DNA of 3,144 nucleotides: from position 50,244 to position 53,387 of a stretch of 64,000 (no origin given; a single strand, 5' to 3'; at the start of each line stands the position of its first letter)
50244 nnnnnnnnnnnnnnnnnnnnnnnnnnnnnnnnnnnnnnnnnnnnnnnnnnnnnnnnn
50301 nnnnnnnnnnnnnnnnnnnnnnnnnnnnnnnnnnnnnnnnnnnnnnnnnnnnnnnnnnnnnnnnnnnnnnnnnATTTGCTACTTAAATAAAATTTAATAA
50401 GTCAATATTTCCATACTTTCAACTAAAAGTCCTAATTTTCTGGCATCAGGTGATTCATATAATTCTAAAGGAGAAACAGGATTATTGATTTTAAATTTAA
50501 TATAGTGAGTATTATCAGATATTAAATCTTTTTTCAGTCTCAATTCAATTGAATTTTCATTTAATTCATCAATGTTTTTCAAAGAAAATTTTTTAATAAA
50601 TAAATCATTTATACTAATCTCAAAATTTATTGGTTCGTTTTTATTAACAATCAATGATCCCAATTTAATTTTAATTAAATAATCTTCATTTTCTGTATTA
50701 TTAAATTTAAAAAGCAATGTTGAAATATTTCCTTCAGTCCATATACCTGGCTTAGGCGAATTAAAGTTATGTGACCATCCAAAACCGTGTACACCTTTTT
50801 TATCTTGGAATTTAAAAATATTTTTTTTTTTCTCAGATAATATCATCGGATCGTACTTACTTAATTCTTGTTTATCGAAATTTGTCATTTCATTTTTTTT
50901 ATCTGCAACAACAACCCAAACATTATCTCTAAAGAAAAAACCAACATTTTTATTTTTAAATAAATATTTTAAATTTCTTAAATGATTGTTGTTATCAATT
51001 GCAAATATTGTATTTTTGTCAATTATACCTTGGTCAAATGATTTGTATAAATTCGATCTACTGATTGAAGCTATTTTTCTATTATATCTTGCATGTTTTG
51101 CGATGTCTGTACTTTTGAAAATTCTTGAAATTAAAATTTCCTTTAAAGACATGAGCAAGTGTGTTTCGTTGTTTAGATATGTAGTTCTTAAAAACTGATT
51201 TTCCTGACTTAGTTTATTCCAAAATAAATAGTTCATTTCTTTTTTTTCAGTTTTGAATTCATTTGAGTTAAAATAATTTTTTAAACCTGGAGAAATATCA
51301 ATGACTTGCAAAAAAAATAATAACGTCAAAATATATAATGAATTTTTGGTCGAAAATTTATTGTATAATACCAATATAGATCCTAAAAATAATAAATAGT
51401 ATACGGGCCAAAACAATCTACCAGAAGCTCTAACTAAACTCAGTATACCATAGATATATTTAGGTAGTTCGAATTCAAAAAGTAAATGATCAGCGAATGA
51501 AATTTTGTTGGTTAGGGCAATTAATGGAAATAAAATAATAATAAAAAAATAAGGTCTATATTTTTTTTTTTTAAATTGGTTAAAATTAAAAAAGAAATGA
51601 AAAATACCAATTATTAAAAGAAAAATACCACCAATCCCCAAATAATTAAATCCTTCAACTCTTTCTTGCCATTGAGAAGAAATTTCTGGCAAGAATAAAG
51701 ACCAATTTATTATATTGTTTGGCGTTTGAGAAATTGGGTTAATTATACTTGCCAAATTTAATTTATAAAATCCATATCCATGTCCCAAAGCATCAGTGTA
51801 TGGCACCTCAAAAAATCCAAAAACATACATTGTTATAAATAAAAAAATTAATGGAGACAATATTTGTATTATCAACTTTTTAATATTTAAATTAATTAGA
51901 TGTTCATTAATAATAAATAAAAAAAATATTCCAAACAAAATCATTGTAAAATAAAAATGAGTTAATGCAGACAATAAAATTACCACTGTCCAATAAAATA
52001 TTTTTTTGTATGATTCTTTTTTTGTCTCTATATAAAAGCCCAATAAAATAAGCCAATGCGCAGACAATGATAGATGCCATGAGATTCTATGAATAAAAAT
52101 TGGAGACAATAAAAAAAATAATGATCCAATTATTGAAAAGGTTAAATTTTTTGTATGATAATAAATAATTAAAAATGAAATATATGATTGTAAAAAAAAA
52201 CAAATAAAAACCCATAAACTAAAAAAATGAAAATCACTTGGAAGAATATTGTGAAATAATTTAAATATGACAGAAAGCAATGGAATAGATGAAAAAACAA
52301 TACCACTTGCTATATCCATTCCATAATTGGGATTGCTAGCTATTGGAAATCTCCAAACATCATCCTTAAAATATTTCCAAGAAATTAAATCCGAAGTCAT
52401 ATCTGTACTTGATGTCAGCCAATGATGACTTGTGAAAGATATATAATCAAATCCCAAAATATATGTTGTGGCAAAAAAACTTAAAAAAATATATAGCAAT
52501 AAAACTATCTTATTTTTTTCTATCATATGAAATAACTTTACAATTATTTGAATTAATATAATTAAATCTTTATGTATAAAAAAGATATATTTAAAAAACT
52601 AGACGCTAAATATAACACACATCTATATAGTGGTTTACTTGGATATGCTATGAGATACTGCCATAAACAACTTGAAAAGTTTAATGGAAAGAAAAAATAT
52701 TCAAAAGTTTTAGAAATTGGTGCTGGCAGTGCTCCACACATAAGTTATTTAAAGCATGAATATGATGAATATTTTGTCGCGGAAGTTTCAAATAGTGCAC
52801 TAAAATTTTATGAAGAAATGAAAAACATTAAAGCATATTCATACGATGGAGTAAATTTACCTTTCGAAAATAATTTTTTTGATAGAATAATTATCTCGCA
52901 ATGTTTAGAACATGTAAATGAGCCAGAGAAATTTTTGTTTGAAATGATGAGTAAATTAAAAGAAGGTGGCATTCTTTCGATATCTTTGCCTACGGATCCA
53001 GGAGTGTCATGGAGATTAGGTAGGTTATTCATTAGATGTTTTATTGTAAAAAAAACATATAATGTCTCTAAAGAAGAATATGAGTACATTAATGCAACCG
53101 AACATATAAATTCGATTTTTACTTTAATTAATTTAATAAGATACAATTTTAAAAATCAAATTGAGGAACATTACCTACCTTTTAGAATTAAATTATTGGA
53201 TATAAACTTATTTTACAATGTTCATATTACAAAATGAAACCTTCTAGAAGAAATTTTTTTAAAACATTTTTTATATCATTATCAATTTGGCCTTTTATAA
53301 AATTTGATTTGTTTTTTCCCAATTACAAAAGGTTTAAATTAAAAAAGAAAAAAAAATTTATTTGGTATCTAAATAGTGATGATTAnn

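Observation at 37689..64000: Envelope-glycan island of at least 26 kb built around polyprenyl-phosphate-sugar synthases and many GT-C-like membrane proteins, with no recognisable Wzx/Wzy/Wzz or ABC exporter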

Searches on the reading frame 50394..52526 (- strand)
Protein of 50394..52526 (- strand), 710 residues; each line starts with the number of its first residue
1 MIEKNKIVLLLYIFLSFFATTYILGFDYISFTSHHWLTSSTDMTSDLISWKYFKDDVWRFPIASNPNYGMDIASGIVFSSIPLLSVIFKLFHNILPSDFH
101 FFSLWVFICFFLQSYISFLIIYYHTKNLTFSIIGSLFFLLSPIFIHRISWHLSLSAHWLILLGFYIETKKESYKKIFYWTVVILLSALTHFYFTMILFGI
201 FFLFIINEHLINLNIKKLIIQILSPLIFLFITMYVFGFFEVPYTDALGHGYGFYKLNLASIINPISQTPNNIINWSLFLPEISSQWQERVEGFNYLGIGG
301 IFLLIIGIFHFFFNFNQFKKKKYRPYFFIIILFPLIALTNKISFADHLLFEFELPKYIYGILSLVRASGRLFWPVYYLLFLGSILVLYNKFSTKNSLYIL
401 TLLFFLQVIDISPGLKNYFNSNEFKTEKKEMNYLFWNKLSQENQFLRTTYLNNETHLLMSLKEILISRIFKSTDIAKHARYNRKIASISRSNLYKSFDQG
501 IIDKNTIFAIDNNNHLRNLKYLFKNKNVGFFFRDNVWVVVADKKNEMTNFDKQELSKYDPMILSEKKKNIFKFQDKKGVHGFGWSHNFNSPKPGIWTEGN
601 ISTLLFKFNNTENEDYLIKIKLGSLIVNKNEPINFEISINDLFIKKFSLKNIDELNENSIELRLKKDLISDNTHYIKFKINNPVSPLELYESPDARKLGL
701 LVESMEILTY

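Call 5: search_protein_families(library=pfam, max_evalue=0.01, proteins=[window:50394-52526:-])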
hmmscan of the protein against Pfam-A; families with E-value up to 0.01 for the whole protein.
window:50394-52526:- (710 aa): 1 family
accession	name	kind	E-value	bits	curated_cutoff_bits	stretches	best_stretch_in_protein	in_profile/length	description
PF19830.4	DUF6311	-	2.9e-28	99.9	27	1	35-311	32-300/303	Family of unknown function (DUF6311)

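Call 8: search_protein_families(library=pfam, max_evalue=10, proteins=[window:50394-52526:-])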
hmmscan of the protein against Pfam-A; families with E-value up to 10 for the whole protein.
window:50394-52526:- (710 aa): 1 family
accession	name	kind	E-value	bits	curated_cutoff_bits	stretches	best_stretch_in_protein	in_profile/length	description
PF19830.4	DUF6311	-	2.9e-28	99.9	27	1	35-311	32-300/303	Family of unknown function (DUF6311)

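Call 9: search_protein_families(library=ncbifam, max_evalue=1, proteins=[window:50394-52526:-])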
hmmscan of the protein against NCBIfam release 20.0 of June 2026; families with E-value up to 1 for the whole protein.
window:50394-52526:- (710 aa): 0 families

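Call 32: find_homologous_proteins(query=window:50394-52526:-, max_evalue=0.001)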
Query window:50394-52526:- (710 aa): 478 proteins with E <= 0.001 among 8000 candidates; the best 120 are listed.
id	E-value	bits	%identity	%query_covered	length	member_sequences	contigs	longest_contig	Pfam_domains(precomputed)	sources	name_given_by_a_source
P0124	0.0e+0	1232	78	99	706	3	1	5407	PF19830.5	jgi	jgi:hypothetical protein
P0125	0.0e+0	1224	78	99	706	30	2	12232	PF19830.5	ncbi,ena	-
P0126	0.0e+0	1199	77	100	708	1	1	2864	PF19830.5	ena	-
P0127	0.0e+0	1190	76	100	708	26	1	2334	PF19830.5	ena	-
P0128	0.0e+0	1182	75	99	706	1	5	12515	PF19830.5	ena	-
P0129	0.0e+0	1171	77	94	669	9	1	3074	PF19830.5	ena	-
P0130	0.0e+0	1169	75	100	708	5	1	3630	PF19830.5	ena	-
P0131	0.0e+0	1168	75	100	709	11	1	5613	PF19830.5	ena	-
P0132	0.0e+0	1164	74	100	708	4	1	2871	PF19830.5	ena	-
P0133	0.0e+0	1152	72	100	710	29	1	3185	PF19830.5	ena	-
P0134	0.0e+0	1149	74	100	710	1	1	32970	PF19830.5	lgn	-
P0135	0.0e+0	1138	72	100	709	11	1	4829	PF19830.5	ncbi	-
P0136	0.0e+0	1128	72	100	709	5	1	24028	PF19830.5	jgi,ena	-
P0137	0.0e+0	1066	68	100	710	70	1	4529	PF19830.5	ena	-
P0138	0.0e+0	1064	68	100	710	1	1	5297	PF19830.5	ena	-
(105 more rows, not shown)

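Call 38: search_solved_structures(query=A2, max_evalue=10)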
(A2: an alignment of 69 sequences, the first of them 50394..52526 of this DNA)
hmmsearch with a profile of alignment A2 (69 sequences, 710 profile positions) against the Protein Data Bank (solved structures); distinct sequences matched with E-value up to 10: 1.
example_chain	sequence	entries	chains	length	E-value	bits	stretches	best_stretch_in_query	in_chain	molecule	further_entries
4phx_B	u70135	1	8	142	2.1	9.8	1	565-613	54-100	Protein AggB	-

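Call 49: predict_structure(alignment_id=A2)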
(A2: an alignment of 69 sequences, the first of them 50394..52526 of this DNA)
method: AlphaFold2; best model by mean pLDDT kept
length: 710 residues; sequences in the alignment: 69
mean_pLDDT: 91.0   pTM: 0.89
mean pLDDT of the five models: 91.0, 89.9, 88.7, 88.6, 88.1
residues with pLDDT >= 90: 512; 70-90: 176; 50-70: 22; < 50: 0
segments of 3 or more residues with pLDDT < 50: none
pLDDT, mean of each block of 10 residues (from residue 1): 79 96 85 87 93 92 91 81 95 93 95 97 96 96 88 93 91 85 96 95 90 87 95 92 70 88 87 92 87 90 93 84 91 94 92 87 86 95 95 97 97 88 69 90 95 90 92 89 91 96 95 96 96 95 96 96 94 93 89 92 93 85 93 96 95 94 83 94 92 90 93
secondary structure, 60 per line:
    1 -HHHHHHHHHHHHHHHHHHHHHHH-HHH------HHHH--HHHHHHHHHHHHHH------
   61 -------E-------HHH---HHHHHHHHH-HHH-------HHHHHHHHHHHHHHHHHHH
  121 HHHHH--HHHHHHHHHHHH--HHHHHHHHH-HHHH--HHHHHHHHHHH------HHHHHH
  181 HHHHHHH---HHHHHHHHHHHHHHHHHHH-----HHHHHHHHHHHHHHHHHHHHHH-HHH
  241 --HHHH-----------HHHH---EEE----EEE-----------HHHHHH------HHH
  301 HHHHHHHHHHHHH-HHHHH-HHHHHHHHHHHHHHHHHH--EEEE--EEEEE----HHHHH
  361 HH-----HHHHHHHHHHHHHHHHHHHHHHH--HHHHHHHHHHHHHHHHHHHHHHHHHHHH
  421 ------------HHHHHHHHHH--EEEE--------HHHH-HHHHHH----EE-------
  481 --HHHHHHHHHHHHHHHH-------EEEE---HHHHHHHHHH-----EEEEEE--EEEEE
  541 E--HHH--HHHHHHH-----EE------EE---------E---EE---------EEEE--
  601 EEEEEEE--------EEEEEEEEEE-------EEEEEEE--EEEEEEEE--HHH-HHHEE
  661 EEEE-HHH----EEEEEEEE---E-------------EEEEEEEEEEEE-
elements in order (helices of 4 or more, strands of 3 or more residues): H2-24 H35-38 H41-54 H82-90 H102-125 H128-139 H142-150 H152-155 H158-168 H175-187 H191-209 H215-236 H243-246 H258-261 E265-267 E272-274 H286-291 H298-313 H315-319 H321-338 E341-344 E347-351 H356-362 H368-390 H393-420 H433-442 E445-448 H457-460 H462-467 H483-498 E506-509 H513-522 E528-533 E536-541 H549-555 E595-598 E601-607 E616-625 E633-639 E642-649 E659-664 E673-680 E698-709

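Call 54: fold_search(model_id=the predicted structure, library=pdb)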
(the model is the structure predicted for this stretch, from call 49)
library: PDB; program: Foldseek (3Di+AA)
matches with E <= 10: 611; with E <= 0.001: 1
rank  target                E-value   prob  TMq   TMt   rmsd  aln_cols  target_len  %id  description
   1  7e9s_A                6.6e-04  1.00  0.38  0.33  16.5       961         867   10  Archaeal oligosaccharyltransferase AglB from Archaeoglobus fulgidus in complex with an inhibitory peptide and a dolich (released 2021-09-08)
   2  3wak                  1.8e-03  1.00  0.38  0.33  17.0       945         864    9  Crystal structure of the Archaeoglobus fulgidus oligosaccharyltransferase (O29867_ARCFU) in the apo form (released 2013-10-30)
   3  5ogl_A                1.9e-03  0.99  0.32  0.32  18.2       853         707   13  Structure of bacterial oligosaccharyltransferase PglB in complex with an acceptor peptide and an lipid-linked oligosac (released 2017-10-25)
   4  7ay3                  3.0e-03  1.00  0.13  0.57   5.9       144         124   12  Crystal structure of the CBM36-1 domain of a multidomain xylanase from the hindgut metagenome of Trinervitermes trinervo (released 2020-11-18)
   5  7zlh_A                3.4e-03  1.00  0.41  0.44   9.7       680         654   10  Cryo-EM structure of C-mannosyltransferase CeDPY19, in apo state, bound to CMT2-Fab and anti-Fab nanobody (released 2023-01-11)
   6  2w47_A                3.9e-03  1.00  0.13  0.52   5.6       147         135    7  Clostridium thermocellum CBM35 in complex with delta-4,5- anhydrogalacturonic acid (released 2009-01-27)
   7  4c91_B                3.9e-03  0.87  0.13  0.12  19.1       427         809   10  Evidence that GH115 alpha-glucuronidase activity is dependent on conformational flexibility (released 2013-11-13)
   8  7zlg_A                4.1e-03  1.00  0.43  0.45   9.6       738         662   10  Cryo-EM structure of C-mannosyltransferase CeDPY19, in complex with acceptor peptide and bound to CMT2-Fab and anti-Fa (released 2023-01-11)
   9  3wnk                  4.1e-03  1.00  0.12  0.11  15.8       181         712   13  Crystal Structure of Bacillus circulans T-3040 cycloisomaltooligosaccharide glucanotransferase (released 2014-02-05)
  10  5by3                  4.5e-03  0.75  0.12  0.11  25.4       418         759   11  A novel family GH115 4-O-Methyl-alpha-glucuronidase, BtGH115A, with specificity for decorated arabinogalactans (released 2015-07-22)
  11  6lfp                  5.1e-03  1.00  0.14  0.16  10.5       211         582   11  Cry3Aa protein for enzyme entrapment (released 2020-10-14)
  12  1w0n                  5.3e-03  1.00  0.13  0.59   5.1       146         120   11  Structure of uncomplexed Carbohydrate Binding Domain CBM36 (released 2004-10-27)
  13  3wnp_A                6.3e-03  1.00  0.11  0.11   9.5       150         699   12  D308A, F268V, D469Y, A513V, and Y515S quintuple mutant of Bacillus circulans T-3040 cycloisomaltooligosaccharide gluca (released 2014-02-05)
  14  3waj                  6.3e-03  0.99  0.37  0.33  17.8       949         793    8  Crystal structure of the Archaeoglobus fulgidus oligosaccharyltransferase (O29867_ARCFU) complex with Zn and sulfate (released 2013-10-30)
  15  7jrm                  6.3e-03  0.99  0.10  0.14  10.9       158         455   10  The structure of CBM51-2 and INT domains from Clostridium perfringens ZmpB (released 2021-02-03)
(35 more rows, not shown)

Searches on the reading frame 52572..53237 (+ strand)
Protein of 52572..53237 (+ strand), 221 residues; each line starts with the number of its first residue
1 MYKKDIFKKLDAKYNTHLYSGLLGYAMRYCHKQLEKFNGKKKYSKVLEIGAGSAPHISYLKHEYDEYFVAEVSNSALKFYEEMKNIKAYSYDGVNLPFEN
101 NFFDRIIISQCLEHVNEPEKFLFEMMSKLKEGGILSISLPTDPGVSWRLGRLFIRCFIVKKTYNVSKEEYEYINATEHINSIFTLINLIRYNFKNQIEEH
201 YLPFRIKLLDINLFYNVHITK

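Call 5: search_protein_families(library=pfam, max_evalue=0.01, proteins=[window:52572-53237:+])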
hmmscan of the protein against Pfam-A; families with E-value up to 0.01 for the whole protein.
window:52572-53237:+ (221 aa): 7 families
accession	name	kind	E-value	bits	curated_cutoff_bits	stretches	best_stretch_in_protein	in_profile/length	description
PF08241.18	Methyltransf_11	-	2.2e-12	47.9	21.2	1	47-136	1-94/95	Methyltransferase domain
PF13489.12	Methyltransf_23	-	7.5e-10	39.2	27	1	29-179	8-142/164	Methyltransferase domain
PF13649.12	Methyltransf_25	-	1.5e-09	38.9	27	1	46-133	1-97/97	Methyltransferase domain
PF08242.18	Methyltransf_12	-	1.9e-06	29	30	1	47-135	1-98/98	Methyltransferase domain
PF13847.12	Methyltransf_31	-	3.9e-06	27.1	27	1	42-141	3-113/145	Methyltransferase domain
PF01209.24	Ubie_methyltran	-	1.3e-05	25.1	20.1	1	4-137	10-151/233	ubiE/COQ5 methyltransferase family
PF07021.18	MetW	-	0.005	16.9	21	1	42-126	13-99/193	Methionine biosynthesis protein MetW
